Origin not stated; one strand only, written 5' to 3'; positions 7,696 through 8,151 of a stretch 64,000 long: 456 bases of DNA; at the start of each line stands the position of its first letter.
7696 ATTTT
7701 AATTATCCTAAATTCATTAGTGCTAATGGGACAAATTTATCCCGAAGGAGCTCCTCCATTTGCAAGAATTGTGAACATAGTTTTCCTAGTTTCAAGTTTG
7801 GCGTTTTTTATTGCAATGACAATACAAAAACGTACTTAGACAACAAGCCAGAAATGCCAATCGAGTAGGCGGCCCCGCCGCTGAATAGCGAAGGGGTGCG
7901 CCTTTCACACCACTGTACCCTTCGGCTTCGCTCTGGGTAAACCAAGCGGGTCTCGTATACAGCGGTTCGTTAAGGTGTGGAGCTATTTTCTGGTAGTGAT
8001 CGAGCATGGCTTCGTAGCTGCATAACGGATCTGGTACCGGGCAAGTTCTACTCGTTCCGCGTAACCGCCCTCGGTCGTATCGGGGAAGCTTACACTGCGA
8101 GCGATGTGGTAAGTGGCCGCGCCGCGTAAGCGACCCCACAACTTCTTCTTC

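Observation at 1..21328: Chromosomal integron-type array of about 25 cassettes in a Bacteroidota-like genome, supported cassette by cassette by R''/R' complementarity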

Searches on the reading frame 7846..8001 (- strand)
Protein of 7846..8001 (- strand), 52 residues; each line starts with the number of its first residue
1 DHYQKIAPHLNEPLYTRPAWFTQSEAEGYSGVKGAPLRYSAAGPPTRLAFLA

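Call 36: search_solved_structures(query=A3, max_evalue=10, show_alignments=3)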
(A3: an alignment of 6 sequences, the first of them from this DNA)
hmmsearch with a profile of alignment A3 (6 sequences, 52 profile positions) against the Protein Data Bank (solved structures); distinct sequences matched with E-value up to 10: 31.
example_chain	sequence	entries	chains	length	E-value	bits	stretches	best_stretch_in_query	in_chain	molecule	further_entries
5wn3_A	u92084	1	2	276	0.25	14.6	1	19-37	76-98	DNA-(apurinic or apyrimidinic site) lyase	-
6w4i_A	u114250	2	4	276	0.27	14.5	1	19-37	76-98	DNA-(apurinic or apyrimidinic site) lyase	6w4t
9dp1_A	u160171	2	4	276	0.27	14.5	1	19-37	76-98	DNA repair nuclease/redox regulator APEX1, mitochondrial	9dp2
9dp4_A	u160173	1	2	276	0.28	14.4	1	19-37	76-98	DNA repair nuclease/redox regulator APEX1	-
5wn0_A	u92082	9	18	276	0.28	14.4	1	19-37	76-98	DNA-(apurinic or apyrimidinic site) lyase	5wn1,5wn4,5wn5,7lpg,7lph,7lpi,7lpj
9dp3_A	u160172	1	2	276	0.28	14.4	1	19-37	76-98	DNA repair nuclease/redox regulator APEX1, mitochondrial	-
5wn2_A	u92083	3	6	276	0.28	14.4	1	19-37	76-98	DNA-(apurinic or apyrimidinic site) lyase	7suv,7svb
7mev_A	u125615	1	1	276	0.28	14.4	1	19-37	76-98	DNA-(apurinic or apyrimidinic site) endonuclease, mitochondrial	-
4qh9_A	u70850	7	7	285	0.29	14.4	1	19-37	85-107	DNA-(apurinic or apyrimidinic site) lyase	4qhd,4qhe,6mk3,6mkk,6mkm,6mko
6boq_A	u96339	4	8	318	0.35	14.1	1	19-37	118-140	DNA-(apurinic or apyrimidinic site) lyase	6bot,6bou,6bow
6bov_A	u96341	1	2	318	0.35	14.1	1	19-37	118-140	DNA-(apurinic or apyrimidinic site) lyase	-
7cd6_A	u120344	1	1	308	0.46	13.7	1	16-32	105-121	DNA-(apurinic or apyrimidinic site) endonuclease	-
7cd5_A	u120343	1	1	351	0.52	13.6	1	16-32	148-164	DNA-(apurinic or apyrimidinic site) endonuclease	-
6p94_A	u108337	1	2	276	0.57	13.5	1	19-32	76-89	DNA-(apurinic or apyrimidinic site) lyase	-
5cfg_A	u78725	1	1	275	0.57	13.4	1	19-32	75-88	DNA-(apurinic or apyrimidinic site) lyase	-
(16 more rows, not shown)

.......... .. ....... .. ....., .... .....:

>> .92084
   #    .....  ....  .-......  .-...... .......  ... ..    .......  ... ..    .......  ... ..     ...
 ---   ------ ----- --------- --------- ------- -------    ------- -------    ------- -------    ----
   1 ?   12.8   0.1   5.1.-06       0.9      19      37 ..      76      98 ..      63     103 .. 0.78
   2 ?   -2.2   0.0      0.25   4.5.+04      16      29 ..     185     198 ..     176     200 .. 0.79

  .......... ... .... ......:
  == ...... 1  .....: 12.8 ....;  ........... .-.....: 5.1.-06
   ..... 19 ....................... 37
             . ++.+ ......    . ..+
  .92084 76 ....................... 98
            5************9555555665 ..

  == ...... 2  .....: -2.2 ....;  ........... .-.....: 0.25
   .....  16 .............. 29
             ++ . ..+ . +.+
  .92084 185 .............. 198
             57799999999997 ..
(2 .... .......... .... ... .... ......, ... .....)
